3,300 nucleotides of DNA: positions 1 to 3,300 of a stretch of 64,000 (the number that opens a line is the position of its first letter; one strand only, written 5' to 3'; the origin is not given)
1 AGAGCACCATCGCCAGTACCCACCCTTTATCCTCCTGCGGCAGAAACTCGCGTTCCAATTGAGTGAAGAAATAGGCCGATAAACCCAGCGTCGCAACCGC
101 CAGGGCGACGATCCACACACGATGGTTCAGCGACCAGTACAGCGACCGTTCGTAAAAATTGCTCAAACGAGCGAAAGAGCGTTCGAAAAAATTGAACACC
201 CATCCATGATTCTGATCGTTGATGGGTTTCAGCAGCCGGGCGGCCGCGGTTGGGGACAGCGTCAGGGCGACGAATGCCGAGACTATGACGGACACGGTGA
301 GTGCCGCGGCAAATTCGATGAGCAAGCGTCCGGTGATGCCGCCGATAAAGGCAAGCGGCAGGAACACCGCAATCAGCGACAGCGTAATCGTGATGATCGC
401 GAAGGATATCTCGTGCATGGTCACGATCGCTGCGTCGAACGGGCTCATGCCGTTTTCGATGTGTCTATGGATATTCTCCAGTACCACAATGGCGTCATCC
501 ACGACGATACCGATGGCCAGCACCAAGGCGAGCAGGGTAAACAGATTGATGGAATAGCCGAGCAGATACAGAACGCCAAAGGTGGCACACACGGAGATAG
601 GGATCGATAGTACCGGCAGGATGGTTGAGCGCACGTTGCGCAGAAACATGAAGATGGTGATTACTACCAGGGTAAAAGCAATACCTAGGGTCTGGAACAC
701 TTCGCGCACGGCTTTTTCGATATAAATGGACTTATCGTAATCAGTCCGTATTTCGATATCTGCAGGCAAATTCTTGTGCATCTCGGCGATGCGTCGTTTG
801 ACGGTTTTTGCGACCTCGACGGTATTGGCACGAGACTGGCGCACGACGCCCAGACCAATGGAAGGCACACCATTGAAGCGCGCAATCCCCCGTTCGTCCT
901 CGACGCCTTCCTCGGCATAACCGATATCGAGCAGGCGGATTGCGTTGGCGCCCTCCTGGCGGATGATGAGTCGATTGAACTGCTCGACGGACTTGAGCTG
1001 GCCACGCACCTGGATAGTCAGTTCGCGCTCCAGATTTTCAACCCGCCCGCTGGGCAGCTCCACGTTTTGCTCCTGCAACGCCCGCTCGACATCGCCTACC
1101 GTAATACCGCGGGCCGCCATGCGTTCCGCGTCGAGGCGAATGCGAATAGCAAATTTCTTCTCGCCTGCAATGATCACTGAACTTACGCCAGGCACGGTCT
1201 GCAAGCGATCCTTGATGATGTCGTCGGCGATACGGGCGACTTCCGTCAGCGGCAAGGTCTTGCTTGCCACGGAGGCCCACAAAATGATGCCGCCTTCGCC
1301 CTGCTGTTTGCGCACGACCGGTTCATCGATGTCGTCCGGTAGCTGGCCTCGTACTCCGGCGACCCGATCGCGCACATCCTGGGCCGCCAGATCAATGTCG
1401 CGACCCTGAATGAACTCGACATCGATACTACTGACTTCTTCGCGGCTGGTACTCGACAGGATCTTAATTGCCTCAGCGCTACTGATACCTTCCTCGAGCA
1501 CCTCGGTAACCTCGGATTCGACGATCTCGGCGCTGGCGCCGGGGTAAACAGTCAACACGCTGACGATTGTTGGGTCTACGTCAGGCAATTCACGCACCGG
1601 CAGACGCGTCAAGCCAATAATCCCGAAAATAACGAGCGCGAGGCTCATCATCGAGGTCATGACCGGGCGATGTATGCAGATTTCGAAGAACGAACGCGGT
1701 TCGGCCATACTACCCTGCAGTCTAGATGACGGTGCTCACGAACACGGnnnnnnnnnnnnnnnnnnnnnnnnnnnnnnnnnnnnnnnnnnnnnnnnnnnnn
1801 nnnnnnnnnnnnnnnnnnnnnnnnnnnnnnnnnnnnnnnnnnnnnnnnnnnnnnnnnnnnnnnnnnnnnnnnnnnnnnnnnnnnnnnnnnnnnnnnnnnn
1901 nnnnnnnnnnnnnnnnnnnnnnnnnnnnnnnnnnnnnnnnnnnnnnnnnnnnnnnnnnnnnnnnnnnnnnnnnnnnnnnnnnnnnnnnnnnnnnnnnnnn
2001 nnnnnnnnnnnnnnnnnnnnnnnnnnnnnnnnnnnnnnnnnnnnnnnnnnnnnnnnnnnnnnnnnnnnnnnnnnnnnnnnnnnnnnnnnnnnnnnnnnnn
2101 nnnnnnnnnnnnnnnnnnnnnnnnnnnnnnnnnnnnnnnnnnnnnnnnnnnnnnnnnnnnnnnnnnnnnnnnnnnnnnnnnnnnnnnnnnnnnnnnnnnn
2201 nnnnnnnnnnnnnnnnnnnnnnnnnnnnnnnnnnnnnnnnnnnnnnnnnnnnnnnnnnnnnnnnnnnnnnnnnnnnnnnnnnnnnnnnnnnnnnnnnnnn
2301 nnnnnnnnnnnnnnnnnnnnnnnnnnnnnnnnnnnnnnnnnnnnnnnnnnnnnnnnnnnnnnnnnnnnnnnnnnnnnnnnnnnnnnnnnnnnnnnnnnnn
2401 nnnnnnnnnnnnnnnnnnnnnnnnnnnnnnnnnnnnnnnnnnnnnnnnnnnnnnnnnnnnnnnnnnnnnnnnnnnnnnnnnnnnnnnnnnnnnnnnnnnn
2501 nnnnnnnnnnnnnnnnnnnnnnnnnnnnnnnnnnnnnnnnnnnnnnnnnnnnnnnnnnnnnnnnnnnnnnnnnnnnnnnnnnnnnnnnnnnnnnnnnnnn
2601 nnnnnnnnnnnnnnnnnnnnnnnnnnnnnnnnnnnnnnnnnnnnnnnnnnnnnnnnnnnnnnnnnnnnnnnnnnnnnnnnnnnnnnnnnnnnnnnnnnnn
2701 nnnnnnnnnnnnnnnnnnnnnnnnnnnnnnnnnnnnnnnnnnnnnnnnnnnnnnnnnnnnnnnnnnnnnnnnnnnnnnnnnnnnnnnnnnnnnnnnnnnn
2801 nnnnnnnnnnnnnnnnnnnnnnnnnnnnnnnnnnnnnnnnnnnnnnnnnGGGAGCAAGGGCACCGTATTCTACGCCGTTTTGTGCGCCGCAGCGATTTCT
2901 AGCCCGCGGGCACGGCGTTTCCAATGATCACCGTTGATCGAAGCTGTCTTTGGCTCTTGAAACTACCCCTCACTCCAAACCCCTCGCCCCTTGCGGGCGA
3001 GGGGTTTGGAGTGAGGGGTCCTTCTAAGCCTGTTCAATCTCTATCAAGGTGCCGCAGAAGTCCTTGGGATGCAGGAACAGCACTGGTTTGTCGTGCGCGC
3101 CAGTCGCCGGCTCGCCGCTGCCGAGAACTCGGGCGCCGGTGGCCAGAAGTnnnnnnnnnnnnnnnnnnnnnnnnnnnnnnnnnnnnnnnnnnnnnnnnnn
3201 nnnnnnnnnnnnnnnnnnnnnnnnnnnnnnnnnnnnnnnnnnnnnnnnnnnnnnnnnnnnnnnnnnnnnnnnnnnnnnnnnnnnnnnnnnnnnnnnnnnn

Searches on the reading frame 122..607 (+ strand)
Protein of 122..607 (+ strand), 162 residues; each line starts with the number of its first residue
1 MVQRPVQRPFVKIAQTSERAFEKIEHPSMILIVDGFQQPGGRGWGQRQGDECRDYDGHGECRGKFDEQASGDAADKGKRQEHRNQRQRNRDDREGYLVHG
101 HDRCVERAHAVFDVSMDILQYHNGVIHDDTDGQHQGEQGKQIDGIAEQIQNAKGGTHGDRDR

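Call 70: search_protein_families(library=pfam, alignment_id=A5, max_evalue=0.00001)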
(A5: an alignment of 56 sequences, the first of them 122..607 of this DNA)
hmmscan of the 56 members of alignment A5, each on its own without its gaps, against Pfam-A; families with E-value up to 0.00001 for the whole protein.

A. member 1, window:122-607:+ (162 aa): 0 families

B. families by the number of members that match (of 56 scanned): 69 families (the first 25 are shown)
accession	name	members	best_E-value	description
PF00491.26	Arginase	3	4.8e-86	Arginase family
PF13417.12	GST_N_3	3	2.4e-18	Glutathione S-transferase, N-terminal domain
PF00355.32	Rieske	3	2.2e-16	Rieske [2Fe-2S] domain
PF00501.34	AMP-binding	2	3e-86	AMP-binding enzyme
PF13561.12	adh_short_C2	2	1.2e-57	Enoyl-(Acyl carrier protein) reductase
PF00106.31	adh_short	2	4.3e-47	short chain dehydrogenase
PF00848.25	Ring_hydroxyl_A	2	9.7e-29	Ring hydroxylating alpha subunit (catalytic domain)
PF13193.12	AMP-binding_C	2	2.1e-18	AMP-binding enzyme C-terminal domain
PF13409.12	GST_N_2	2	6.5e-17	Glutathione S-transferase, N-terminal domain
PF00753.33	Lactamase_B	2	1.9e-15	Metallo-beta-lactamase superfamily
PF02798.26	GST_N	2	1.1e-11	Glutathione S-transferase, N-terminal domain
PF08659.16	KR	2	7.1e-11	KR domain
PF00043.30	GST_C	2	7.8e-10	Glutathione S-transferase, C-terminal domain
PF13410.11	GST_C_2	2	1.5e-08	Glutathione S-transferase, C-terminal domain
PF00120.29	Gln-synt_C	1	6.5e-132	Glutamine synthetase, catalytic domain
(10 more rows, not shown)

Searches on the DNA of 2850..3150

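Call 61: search_rna_families(source=window, start=2850, end=3150, threshold=evalue, max_evalue=10)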
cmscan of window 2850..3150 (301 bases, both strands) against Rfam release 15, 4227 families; matches with E-value up to 10: 11.
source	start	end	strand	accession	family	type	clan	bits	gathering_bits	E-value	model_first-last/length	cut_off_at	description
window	2959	3025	+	RF03849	MIR1219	Gene; miRNA;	-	28.1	79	0.00072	1-82/82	no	MIR1219 microRNA precursor family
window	2960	3022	-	RF00741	mir-378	Gene; miRNA;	-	27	80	0.0015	1-66/66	no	mir-378 microRNA precursor family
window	2951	3031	-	RF04264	mir-5408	Gene; miRNA;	-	25.1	90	0.024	1-84/84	no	mir-5408 microRNA precursor family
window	2969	3058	-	RF01757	sbcD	Gene; sRNA;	-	23.8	40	0.0083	1-155/155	no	sbcD RNA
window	2978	3006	+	RF01771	rnk_leader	Cis-reg; leader;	-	21.7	50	0.17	72-100/109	no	Enterobacteria rnk leader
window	2963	3022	-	RF03965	mir-8927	Gene; miRNA;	-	20.8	160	0.052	1-145/145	no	mir-8927 microRNA precursor family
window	2965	3019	-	RF01897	mir-188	Gene; miRNA;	-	20.1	72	0.15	1-84/84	no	mir-188 microRNA precursor family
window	2965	3019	-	RF00364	mir-BART2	Gene; miRNA;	-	18.8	60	0.77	1-62/62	no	mir-BART2 microRNA precursor family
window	2978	3015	+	RF01370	CRISPR-DR57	Gene; CRISPR;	-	15.4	39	1.1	1-37/37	no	CRISPR RNA direct repeat element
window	2975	3020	+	RF00381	Antizyme_FSE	Cis-reg; frameshift_element;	-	13.8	40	3.8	1-59/59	no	Antizyme RNA frameshifting stimulation element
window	2975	3009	-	RF02744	Rev39_5p_UTR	Cis-reg;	-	13.2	88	0.084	194-228/300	no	Soft rot Enterobacteriaceae Rev 39 5'UTR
